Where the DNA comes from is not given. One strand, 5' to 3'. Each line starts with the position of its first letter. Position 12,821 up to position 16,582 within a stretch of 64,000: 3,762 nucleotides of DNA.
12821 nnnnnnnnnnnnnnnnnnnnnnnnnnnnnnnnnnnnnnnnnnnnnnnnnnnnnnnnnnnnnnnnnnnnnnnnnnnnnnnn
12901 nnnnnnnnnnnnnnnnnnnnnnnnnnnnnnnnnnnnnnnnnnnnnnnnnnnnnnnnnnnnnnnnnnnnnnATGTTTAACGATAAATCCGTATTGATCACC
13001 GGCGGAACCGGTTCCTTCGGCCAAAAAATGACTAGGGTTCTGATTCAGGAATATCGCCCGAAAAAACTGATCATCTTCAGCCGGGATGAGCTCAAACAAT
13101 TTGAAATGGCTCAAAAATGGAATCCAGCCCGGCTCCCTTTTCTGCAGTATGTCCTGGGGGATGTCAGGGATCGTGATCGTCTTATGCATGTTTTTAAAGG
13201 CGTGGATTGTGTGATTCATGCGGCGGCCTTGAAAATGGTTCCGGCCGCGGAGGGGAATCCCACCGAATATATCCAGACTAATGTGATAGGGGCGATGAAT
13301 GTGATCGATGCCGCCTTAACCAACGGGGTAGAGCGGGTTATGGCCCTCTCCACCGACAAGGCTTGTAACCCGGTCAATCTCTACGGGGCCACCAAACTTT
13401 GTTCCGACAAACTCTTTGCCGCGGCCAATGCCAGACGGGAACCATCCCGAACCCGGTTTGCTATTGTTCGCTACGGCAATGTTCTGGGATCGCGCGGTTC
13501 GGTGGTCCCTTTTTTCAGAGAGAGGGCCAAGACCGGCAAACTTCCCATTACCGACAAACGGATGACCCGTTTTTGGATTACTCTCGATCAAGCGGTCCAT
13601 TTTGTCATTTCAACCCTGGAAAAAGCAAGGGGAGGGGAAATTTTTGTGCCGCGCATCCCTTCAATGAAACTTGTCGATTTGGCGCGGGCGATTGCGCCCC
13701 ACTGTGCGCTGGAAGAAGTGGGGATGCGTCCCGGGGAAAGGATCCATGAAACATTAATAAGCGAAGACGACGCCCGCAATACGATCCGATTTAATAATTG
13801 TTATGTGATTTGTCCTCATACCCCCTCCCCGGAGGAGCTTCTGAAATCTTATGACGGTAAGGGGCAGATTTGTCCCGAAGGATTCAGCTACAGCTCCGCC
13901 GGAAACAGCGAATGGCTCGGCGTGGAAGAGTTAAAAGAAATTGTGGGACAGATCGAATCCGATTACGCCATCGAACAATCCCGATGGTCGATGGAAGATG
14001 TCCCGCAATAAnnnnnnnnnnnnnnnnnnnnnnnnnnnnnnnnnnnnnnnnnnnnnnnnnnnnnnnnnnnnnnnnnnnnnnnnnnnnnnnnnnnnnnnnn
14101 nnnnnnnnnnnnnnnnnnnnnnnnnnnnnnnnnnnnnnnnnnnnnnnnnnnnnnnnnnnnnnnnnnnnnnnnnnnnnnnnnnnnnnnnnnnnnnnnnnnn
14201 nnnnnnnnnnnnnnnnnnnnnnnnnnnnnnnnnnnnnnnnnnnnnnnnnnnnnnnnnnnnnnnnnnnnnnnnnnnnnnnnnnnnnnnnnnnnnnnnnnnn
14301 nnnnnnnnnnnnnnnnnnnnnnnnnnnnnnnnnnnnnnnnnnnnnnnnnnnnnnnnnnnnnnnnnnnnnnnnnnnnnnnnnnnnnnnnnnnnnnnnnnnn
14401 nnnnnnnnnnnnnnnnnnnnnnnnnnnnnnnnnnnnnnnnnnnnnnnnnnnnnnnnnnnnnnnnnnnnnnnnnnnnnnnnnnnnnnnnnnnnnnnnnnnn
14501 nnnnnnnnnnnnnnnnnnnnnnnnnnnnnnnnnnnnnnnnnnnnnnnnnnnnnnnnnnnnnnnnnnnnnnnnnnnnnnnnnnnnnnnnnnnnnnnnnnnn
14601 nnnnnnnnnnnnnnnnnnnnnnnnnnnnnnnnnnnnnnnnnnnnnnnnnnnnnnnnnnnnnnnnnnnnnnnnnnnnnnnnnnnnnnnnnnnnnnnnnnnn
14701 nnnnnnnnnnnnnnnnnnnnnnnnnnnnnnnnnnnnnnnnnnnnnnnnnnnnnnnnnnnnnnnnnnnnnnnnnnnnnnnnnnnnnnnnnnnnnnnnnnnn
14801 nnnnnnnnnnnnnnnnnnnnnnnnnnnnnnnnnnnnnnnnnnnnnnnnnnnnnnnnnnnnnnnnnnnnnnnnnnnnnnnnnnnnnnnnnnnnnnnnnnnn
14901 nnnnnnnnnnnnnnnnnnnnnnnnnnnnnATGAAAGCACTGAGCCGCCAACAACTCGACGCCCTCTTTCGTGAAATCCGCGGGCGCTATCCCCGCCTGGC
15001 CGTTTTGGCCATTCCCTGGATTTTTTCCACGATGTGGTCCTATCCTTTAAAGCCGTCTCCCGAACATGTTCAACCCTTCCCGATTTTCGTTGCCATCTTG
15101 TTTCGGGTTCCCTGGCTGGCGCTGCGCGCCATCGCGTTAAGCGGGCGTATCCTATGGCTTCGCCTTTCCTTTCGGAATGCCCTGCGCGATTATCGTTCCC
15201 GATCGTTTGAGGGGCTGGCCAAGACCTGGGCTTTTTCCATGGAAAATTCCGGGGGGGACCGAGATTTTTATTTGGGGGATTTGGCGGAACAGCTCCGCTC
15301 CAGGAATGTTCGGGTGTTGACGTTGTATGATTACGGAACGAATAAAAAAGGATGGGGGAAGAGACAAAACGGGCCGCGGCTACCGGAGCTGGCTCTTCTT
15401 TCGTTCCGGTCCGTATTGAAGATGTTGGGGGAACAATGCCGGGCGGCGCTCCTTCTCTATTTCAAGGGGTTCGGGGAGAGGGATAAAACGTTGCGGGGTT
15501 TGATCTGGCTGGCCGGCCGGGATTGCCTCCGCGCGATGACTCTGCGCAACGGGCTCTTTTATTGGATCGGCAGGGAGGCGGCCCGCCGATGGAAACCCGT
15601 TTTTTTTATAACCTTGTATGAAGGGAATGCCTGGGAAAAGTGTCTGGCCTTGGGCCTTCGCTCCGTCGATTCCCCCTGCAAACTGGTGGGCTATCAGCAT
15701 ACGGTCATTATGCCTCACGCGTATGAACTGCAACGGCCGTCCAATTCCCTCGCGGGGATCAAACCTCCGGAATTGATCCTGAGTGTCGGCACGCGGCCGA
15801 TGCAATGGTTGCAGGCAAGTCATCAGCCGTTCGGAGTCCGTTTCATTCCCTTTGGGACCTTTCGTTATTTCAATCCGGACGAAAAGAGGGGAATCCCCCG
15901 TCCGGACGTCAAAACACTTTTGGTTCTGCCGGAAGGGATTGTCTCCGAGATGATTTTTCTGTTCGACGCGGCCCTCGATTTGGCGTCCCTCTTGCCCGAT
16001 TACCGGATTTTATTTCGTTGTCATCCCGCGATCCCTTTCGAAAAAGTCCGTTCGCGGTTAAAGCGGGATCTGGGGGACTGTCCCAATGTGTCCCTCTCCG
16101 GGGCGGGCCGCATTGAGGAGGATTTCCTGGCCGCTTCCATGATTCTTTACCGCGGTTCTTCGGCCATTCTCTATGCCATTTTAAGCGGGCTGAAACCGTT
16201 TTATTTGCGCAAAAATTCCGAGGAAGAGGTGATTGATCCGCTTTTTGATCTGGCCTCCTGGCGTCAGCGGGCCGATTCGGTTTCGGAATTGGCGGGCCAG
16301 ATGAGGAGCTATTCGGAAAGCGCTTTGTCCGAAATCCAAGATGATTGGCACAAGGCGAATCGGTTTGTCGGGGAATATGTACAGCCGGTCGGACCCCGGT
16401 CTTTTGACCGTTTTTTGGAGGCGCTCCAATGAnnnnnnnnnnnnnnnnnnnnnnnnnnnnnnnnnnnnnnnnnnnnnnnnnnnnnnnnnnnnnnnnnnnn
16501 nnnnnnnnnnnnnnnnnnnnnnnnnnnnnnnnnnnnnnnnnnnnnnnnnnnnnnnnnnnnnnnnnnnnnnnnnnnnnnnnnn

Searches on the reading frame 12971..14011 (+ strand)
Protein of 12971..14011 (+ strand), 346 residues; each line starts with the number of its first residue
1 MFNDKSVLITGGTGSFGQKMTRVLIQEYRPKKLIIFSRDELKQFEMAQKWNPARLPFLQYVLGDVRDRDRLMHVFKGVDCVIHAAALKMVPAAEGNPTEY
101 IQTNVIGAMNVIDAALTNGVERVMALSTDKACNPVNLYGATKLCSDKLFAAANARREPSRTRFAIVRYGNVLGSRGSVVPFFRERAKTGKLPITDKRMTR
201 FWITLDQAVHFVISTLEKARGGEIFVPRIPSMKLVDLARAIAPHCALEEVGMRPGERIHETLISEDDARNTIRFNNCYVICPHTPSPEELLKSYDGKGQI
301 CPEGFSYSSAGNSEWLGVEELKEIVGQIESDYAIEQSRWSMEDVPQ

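Call 12: search_protein_families(library=pfam, proteins=[window:12971-14011:+], max_evalue=0.0001)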
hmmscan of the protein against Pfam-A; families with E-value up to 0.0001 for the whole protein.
window:12971-14011:+ (346 aa): 10 families
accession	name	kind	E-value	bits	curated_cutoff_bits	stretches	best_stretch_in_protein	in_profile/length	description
PF02719.21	Polysacc_synt_2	-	2.4e-98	329.4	20.2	1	7-280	1-291/293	Polysaccharide biosynthesis protein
PF01370.27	Epimerase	-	1.1e-26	94.2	20.9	1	7-224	1-236/240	NAD dependent epimerase/dehydratase family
PF01073.25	3Beta_HSD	-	1.5e-15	57.4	22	1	8-132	1-120/280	3-beta hydroxysteroid dehydrogenase/isomerase family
PF16363.11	GDP_Man_Dehyd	-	1.6e-15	57.9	27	1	8-129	1-130/332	GDP-mannose 4,6 dehydratase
PF04321.23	RmlD_sub_bind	-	1.9e-10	40.7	27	1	7-186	3-167/287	RmlD substrate binding domain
PF13460.12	NAD_binding_10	-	1.3e-08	35.3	27.2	1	11-169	1-144/184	NAD(P)H-binding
PF07993.18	NAD_binding_4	-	3.4e-06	26.8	20.1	0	9-134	1-142/258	Male sterility protein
PF05368.20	NmrA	-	5.9e-06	26.5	27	1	4-124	2-103/298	NmrA-like family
PF08659.16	KR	-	3.1e-05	24.4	22.6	1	7-85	3-89/180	KR domain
PF00106.31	adh_short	-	3.3e-05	23.9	26.6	1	5-118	1-122/195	short chain dehydrogenase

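Call 40: search_protein_families(library=ncbifam, proteins=[window:12971-14011:+], max_evalue=0.001)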
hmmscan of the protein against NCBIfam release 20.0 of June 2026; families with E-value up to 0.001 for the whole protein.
window:12971-14011:+ (346 aa): 28 families (the best 25 are shown)
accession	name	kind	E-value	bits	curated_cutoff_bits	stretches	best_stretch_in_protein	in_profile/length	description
TIGR03589.1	PseB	equivalog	2.1e-142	473.9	407.75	1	1-324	1-323/324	UDP-N-acetylglucosamine 4,6-dehydratase (inverting)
TIGR04130.1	FnlA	equivalog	3.9e-66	223.3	730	1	1-325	1-325/337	UDP-N-acetylglucosamine 4,6-dehydratase/5-epimerase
TIGR04180.1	EDH_00030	hypoth_equivalog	2.4e-18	66.3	475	1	7-130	1-123/297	NAD-dependent 4,6-dehydratase LegB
TIGR01179.1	galE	equivalog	3.1e-16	59.1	262.3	1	7-175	2-180/332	UDP-glucose 4-epimerase GalE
NF042422.1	oxyalk_red_OleD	equivalog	4.2e-14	52.6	580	1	7-136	3-122/329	2-alkyl-3-oxoalkanoate reductase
TIGR01181.1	dTDP_gluc_dehyt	equivalog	2.1e-13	50.1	365.1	1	7-131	2-128/321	dTDP-glucose 4,6-dehydratase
TIGR02622.1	CDP_4_6_dhtase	equivalog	4.4e-13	49.1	278.45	1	1-132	1-133/352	CDP-glucose 4,6-dehydratase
TIGR03466.1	HpnA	hypoth_equivalog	2.7e-12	46.2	367.65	1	6-128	2-113/327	hopanoid-associated sugar epimerase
NF041293.1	G6PDh_Azf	equivalog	5.2e-10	39.2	400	1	4-132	2-119/252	NAD-dependent glucose-6-phosphate dehydrogenase Azf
TIGR01214.1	rmlD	equivalog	7.6e-10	38.4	224.05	1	7-176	2-155/285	dTDP-4-dehydrorhamnose reductase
NF042423.1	oxyalk_red_Shew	equivalog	6.2e-09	35.4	580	1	5-128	9-118/331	2-alkyl-3-oxoalkanoate reductase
NF007956.0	PRK10675.1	subfamily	6.3e-09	35.4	394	1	6-125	2-121/338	UDP-glucose 4-epimerase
NF052578.1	StrlDmthSdmBMthl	equivalog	8.6e-08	32.3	600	1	7-131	3-116/328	sterol demethylase protein SdmB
TIGR02197.1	heptose_epim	equivalog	1.5e-07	30.9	274.6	1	7-175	1-174/316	ADP-glyceromanno-heptose 6-epimerase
NF007582.0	PRK10217.1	equivalog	8.9e-07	28.3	698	1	5-117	2-114/355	dTDP-glucose 4,6-dehydratase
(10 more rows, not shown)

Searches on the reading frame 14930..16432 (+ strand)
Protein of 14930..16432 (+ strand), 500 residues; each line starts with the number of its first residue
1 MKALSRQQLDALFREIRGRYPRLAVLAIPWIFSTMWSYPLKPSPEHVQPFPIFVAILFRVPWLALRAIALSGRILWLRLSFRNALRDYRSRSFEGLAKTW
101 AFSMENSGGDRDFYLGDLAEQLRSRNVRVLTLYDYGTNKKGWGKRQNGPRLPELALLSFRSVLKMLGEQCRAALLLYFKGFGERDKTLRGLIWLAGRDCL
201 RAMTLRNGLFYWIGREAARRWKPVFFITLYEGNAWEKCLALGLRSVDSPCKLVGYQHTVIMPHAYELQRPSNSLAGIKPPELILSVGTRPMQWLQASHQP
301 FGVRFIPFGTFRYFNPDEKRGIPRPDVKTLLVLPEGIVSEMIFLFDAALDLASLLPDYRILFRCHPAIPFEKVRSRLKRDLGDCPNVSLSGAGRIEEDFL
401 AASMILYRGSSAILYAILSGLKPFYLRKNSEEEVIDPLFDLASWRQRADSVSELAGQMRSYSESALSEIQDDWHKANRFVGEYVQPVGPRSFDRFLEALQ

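Call 12: search_protein_families(library=pfam, proteins=[window:14930-16432:+], max_evalue=0.0001)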
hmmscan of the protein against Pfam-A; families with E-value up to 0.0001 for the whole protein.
window:14930-16432:+ (500 aa): 0 families

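Call 40: search_protein_families(library=ncbifam, proteins=[window:14930-16432:+], max_evalue=0.001)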
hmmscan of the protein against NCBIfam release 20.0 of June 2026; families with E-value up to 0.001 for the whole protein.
window:14930-16432:+ (500 aa): 2 families
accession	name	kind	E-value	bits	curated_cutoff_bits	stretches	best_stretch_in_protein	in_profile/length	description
TIGR04326.1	O_ant_LIC13510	subfamily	6.4e-06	24.8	250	1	224-420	337-538/602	TIGR04326 family surface carbohydrate biosynthesis protein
TIGR04396.2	surf_polysacc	subfamily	0.00072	18.8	125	1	334-443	203-305/427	surface carbohydrate biosynthesis protein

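Call 79: search_protein_families(library=pfam, proteins=[window:14930-16429:+], max_evalue=5)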
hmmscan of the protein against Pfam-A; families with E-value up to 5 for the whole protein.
window:14930-16429:+ (500 aa): 0 families
